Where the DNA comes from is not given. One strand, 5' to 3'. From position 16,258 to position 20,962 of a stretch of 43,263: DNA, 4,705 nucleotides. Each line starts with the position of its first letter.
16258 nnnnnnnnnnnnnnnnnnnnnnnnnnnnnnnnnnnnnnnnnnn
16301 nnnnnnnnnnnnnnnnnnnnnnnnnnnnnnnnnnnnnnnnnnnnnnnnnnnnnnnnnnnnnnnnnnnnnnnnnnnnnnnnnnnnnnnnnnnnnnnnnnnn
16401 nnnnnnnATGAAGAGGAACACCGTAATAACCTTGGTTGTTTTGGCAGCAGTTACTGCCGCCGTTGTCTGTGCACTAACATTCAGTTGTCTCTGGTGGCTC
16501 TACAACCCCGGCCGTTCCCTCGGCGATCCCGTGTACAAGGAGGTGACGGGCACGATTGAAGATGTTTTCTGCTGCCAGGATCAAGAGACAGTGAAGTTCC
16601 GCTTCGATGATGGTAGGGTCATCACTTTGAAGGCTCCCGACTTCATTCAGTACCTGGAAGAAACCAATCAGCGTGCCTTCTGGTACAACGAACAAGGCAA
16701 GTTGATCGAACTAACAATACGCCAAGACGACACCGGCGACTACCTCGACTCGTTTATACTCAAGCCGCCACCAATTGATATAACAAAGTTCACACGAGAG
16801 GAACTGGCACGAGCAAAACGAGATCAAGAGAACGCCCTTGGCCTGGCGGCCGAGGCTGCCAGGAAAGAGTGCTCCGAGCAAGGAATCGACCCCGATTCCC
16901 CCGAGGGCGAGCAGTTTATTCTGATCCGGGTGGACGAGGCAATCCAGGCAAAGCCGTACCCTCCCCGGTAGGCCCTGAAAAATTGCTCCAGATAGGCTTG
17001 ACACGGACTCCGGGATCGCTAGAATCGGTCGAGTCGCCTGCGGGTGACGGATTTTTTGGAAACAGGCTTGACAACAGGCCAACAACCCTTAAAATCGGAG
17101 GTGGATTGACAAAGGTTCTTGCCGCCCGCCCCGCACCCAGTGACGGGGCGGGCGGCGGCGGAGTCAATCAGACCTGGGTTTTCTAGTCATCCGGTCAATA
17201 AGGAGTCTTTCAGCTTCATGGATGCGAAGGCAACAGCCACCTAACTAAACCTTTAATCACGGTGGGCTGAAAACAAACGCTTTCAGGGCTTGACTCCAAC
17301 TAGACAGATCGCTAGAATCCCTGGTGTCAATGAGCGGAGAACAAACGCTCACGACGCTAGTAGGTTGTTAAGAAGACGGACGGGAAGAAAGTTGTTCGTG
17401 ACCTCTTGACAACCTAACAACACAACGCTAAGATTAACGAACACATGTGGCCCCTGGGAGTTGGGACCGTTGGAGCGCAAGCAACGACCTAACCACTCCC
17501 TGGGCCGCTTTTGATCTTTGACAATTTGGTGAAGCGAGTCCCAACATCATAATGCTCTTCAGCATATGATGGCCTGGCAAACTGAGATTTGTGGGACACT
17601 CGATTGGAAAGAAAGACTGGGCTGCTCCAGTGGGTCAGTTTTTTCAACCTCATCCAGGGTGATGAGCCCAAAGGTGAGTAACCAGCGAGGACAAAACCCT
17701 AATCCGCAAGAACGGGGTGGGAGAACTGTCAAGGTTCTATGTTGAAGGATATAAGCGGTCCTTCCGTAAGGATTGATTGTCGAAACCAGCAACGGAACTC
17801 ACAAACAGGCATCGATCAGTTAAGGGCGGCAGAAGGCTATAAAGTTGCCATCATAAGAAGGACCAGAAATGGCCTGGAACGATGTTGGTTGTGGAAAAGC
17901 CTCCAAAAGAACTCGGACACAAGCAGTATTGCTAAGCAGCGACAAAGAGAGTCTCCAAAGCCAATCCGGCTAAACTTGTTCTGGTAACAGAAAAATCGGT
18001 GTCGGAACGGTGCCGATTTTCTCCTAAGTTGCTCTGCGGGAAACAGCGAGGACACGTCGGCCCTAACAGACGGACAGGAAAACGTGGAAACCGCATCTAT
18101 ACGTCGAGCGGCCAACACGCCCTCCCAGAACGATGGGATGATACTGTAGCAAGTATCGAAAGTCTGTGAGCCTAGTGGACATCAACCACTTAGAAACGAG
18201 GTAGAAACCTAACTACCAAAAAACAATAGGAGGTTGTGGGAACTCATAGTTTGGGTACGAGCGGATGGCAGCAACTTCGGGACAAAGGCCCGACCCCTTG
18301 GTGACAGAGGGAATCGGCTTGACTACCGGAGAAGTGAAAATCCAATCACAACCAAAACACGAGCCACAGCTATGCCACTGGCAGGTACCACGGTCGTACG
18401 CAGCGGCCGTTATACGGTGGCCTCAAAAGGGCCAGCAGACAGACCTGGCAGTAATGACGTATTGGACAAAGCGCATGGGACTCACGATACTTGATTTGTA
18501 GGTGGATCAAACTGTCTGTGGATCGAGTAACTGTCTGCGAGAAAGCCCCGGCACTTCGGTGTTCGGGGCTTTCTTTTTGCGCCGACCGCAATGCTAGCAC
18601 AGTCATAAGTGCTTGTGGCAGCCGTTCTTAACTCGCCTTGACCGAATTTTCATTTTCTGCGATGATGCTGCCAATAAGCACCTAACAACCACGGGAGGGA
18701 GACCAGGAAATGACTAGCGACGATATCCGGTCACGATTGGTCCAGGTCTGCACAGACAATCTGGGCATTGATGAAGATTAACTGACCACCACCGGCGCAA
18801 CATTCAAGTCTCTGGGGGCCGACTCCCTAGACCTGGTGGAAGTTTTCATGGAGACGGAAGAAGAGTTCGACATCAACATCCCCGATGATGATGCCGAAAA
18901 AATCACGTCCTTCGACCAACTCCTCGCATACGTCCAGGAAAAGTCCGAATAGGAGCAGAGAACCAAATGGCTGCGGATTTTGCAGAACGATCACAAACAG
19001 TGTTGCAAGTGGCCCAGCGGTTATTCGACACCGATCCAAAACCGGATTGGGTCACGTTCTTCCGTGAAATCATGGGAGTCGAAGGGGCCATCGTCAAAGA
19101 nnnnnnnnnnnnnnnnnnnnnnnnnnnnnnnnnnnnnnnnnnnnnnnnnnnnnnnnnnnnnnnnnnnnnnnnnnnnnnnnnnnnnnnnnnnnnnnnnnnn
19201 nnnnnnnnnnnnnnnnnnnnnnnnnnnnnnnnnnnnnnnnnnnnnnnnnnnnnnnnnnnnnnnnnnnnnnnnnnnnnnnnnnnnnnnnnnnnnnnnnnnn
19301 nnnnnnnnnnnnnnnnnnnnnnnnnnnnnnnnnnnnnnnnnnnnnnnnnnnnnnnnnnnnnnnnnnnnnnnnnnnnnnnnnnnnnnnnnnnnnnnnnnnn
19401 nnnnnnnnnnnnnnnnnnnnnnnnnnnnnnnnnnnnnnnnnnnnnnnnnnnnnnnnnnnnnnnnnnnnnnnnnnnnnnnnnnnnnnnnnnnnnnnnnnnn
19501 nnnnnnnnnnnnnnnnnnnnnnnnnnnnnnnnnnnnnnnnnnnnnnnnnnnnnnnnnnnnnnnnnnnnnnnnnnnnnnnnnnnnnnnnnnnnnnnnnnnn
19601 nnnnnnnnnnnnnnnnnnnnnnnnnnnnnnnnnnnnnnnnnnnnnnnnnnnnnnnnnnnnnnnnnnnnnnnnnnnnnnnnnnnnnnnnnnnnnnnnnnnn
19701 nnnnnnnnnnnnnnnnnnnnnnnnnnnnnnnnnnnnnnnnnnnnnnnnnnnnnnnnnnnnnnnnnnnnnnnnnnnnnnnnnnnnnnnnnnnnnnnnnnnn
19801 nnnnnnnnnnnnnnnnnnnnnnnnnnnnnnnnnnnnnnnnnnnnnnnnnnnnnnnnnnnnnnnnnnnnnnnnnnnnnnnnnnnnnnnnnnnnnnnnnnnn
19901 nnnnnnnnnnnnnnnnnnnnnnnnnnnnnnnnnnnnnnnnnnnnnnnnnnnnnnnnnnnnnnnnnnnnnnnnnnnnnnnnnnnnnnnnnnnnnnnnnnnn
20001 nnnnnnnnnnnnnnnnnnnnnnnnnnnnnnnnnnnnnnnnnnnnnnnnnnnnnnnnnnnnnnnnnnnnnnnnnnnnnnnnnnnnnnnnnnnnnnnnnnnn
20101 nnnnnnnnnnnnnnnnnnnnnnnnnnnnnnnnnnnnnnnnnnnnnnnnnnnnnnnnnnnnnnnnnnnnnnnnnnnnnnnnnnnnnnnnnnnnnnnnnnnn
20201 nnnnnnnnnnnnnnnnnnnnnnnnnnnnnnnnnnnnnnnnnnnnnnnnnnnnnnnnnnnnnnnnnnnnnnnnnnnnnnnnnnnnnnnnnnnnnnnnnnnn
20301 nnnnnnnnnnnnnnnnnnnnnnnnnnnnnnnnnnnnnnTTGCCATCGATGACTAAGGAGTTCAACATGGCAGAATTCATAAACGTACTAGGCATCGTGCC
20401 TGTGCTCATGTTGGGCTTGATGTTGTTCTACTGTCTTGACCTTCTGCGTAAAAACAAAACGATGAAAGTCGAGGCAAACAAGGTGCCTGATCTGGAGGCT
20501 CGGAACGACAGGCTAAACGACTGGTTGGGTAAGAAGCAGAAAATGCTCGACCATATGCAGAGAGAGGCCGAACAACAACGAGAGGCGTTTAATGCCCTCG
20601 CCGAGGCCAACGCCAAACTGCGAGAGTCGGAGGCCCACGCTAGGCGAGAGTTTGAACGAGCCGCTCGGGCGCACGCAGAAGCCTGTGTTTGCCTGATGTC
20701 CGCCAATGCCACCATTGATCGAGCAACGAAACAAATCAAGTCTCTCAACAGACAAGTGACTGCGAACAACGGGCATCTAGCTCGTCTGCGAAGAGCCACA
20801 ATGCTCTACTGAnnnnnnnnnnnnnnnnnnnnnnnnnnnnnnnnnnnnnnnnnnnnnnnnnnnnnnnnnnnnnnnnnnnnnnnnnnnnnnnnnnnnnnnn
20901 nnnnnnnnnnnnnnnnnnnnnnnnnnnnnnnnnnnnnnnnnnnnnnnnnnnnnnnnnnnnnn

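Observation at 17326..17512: Candidate sRNA of about 185 nt between P3 and an internal terminator-like hairpin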

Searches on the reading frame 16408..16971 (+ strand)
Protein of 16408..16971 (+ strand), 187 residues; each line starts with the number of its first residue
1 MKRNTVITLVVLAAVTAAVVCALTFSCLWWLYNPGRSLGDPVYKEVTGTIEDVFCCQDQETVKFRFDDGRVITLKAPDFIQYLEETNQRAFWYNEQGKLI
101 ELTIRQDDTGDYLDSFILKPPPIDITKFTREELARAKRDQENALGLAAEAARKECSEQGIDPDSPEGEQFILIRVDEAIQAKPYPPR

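Call 9: search_protein_families(library=phrogs, proteins=[window:16408-16971:+], max_evalue=0.01)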
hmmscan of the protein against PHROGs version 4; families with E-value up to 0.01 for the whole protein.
window:16408-16971:+ (187 aa): 0 families

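Call 11: find_encoding_contigs(protein=window:16408-16971:+, flank=10000, max_places=10)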
Protein window:16408-16971:+ (187 aa): 2 contigs read that carry it; 2 places shown.
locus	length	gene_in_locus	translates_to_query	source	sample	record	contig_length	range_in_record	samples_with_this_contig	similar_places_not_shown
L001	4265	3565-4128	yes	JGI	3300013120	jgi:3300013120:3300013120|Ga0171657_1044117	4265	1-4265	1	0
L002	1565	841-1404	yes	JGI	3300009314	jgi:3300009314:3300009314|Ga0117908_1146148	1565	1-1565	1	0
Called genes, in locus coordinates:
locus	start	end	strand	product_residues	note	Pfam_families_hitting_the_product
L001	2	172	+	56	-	?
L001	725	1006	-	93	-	-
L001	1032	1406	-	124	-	-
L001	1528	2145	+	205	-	-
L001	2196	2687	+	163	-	-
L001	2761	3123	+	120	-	-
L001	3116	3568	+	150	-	-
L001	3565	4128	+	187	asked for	-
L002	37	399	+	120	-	-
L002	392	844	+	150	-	-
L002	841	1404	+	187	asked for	-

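Call 18: search_protein_families(library=pfam, proteins=[window:16408-16971:+], max_evalue=0.01)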
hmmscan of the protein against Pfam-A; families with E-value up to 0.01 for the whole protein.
window:16408-16971:+ (187 aa): 0 families

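Call 19: find_related_loci(query=window:16408-16971:+, collection=viral_contigs, flank=10000)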
Query window:16408-16971:+ (187 aa) in viral_contigs; peptide patterns used: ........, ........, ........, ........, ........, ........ (x = any residue, [..] = any of these).
20 stretches matched a pattern, but none encodes a relative of the query by tblastn (E <= 1e-3).

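Call 21: find_homologous_proteins(query=window:16408-16971:+)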
Query window:16408-16971:+ (187 aa): 2 proteins with E <= 0.001 among 327 candidates.
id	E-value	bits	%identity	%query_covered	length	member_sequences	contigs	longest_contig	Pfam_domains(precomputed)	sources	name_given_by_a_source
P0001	3.2e-122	423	100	100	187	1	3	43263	-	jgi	-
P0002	8.1e-64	233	61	97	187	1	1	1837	-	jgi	jgi:hypothetical protein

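Call 22: find_encoding_contigs(protein=P0002, flank=10000)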
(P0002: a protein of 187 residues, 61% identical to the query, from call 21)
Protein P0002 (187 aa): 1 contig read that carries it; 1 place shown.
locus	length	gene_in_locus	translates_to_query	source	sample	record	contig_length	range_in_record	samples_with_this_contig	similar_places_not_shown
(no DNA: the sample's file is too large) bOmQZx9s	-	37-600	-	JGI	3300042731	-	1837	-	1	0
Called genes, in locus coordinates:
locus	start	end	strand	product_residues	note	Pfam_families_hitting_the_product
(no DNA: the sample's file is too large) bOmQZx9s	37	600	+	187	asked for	-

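Call 24: find_related_loci(query=A1, collection=metagenome_contigs, flank=10000)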
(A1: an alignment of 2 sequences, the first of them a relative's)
Query A1 (187 aa) in metagenome_contigs; peptide patterns used: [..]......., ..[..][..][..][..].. (x = any residue, [..] = any of these).
457 stretches matched a pattern, but none encodes a relative of the query by tblastn (E <= 1e-3).

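Call 33: find_related_loci(query=A1, collection=genome_contigs, flank=10000)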
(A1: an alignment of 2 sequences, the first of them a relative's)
Query A1 (187 aa) in genome_contigs; peptide patterns used: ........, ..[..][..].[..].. (x = any residue, [..] = any of these).
55 stretches matched a pattern, but none encodes a relative of the query by tblastn (E <= 1e-3).

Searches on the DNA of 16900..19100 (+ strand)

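Call 4: search_dna_similar(query=window:16900-18400:+, collection=phages, mode=distant, max_rows=30)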
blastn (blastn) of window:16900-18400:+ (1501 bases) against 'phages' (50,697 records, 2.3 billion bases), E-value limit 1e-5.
No match.

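Call 12: search_rna_families(source=window, start=16900, end=19100, threshold=evalue, max_evalue=10)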
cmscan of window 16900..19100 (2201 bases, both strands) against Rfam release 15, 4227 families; matches with E-value up to 10: 3.
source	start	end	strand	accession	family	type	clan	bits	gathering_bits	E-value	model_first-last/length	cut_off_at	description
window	17166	17223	-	RF00440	SNORD37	Gene; snRNA; snoRNA; CD-box;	-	21.5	45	0.45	1-65/65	no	Small nucleolar RNA SNORD37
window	18540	18580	+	RF00489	ctRNA_p42d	Gene; antisense;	-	17.7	50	2.1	1-46/46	no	ctRNA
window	18543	18596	-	RF02236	asX2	Gene; sRNA;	-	16.3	70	5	1-87/87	no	Xanthomonas sRNA asX2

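Call 66: search_rna_families(source=window, start=17020, end=17660, threshold=evalue, max_evalue=10, show_alignments=2)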
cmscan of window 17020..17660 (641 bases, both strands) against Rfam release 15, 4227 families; matches with E-value up to 10: 5.
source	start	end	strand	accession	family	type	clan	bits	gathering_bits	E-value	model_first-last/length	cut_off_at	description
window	17166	17223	-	RF00440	SNORD37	Gene; snRNA; snoRNA; CD-box;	-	21.5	45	0.13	1-65/65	no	Small nucleolar RNA SNORD37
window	17102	17170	+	RF03412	mir-1915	Gene; miRNA;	-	18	95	5.1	1-73/73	no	mir-1915 microRNA precursor family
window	17533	17655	+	RF00397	SNORA14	Gene; snRNA; snoRNA; HACA-box;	-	15.4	36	3.5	1-135/135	no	Small nucleolar RNA SNORA14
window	17230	17273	-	RF01329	CRISPR-DR15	Gene; CRISPR;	-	15.1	36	5.8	1-37/37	no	CRISPR RNA direct repeat element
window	17167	17217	-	RF01150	sR11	Gene; snRNA; snoRNA; CD-box;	-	13.2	39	8.8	1-57/57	no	Small nucleolar RNA sR11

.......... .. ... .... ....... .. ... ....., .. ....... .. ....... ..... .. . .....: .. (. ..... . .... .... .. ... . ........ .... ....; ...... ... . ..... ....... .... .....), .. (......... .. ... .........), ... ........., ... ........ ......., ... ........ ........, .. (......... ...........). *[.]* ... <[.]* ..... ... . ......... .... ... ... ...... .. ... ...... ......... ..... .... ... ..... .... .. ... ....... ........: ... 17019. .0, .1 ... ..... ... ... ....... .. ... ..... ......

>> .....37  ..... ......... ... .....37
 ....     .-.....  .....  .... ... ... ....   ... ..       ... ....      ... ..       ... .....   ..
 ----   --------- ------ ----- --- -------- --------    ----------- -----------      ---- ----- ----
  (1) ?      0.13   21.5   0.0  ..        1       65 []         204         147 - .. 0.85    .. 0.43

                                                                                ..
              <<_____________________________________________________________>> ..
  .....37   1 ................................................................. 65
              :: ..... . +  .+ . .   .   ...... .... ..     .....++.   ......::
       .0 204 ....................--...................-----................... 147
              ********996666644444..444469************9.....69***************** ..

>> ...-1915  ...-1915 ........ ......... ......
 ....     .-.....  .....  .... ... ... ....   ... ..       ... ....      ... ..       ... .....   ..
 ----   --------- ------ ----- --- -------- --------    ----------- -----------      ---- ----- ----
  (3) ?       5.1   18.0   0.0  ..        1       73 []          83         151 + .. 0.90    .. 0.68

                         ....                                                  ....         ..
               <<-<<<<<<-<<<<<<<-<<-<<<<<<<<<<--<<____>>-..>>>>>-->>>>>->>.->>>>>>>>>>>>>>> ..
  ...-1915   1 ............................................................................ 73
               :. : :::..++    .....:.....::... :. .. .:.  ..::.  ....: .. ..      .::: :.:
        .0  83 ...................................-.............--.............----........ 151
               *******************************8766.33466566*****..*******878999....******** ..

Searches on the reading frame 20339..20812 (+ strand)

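Call 9: search_protein_families(library=phrogs, proteins=[window:20339-20812:+], max_evalue=0.01)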
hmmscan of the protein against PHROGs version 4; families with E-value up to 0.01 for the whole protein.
window:20339-20812:+ (157 aa): 5 families
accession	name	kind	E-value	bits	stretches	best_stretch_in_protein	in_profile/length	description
phrog_1533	-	tail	0.00065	18.3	1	39-144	43-149/1688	tail length tape measure protein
phrog_89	-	lysis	0.0014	19.6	0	19-111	8-93/143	Rz-like spanin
phrog_11953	-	DNA, RNA and nucleotide metabolism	0.0044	17.8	1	42-135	9-99/154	exonuclease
phrog_24307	-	unknown function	0.0086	17.1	0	49-98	39-85/136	-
phrog_492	-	unknown function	0.0093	17.1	0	66-119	60-104/195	-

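Call 18: search_protein_families(library=pfam, proteins=[window:20339-20812:+], max_evalue=0.01)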
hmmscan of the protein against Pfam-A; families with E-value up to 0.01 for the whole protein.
window:20339-20812:+ (157 aa): 2 families
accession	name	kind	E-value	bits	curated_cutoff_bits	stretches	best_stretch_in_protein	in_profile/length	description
PF04102.17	SlyX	-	0.0011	20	30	0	57-95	20-58/67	SlyX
PF10241.14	KxDL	-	0.0045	17.7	27.2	0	73-142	11-80/86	Uncharacterized conserved protein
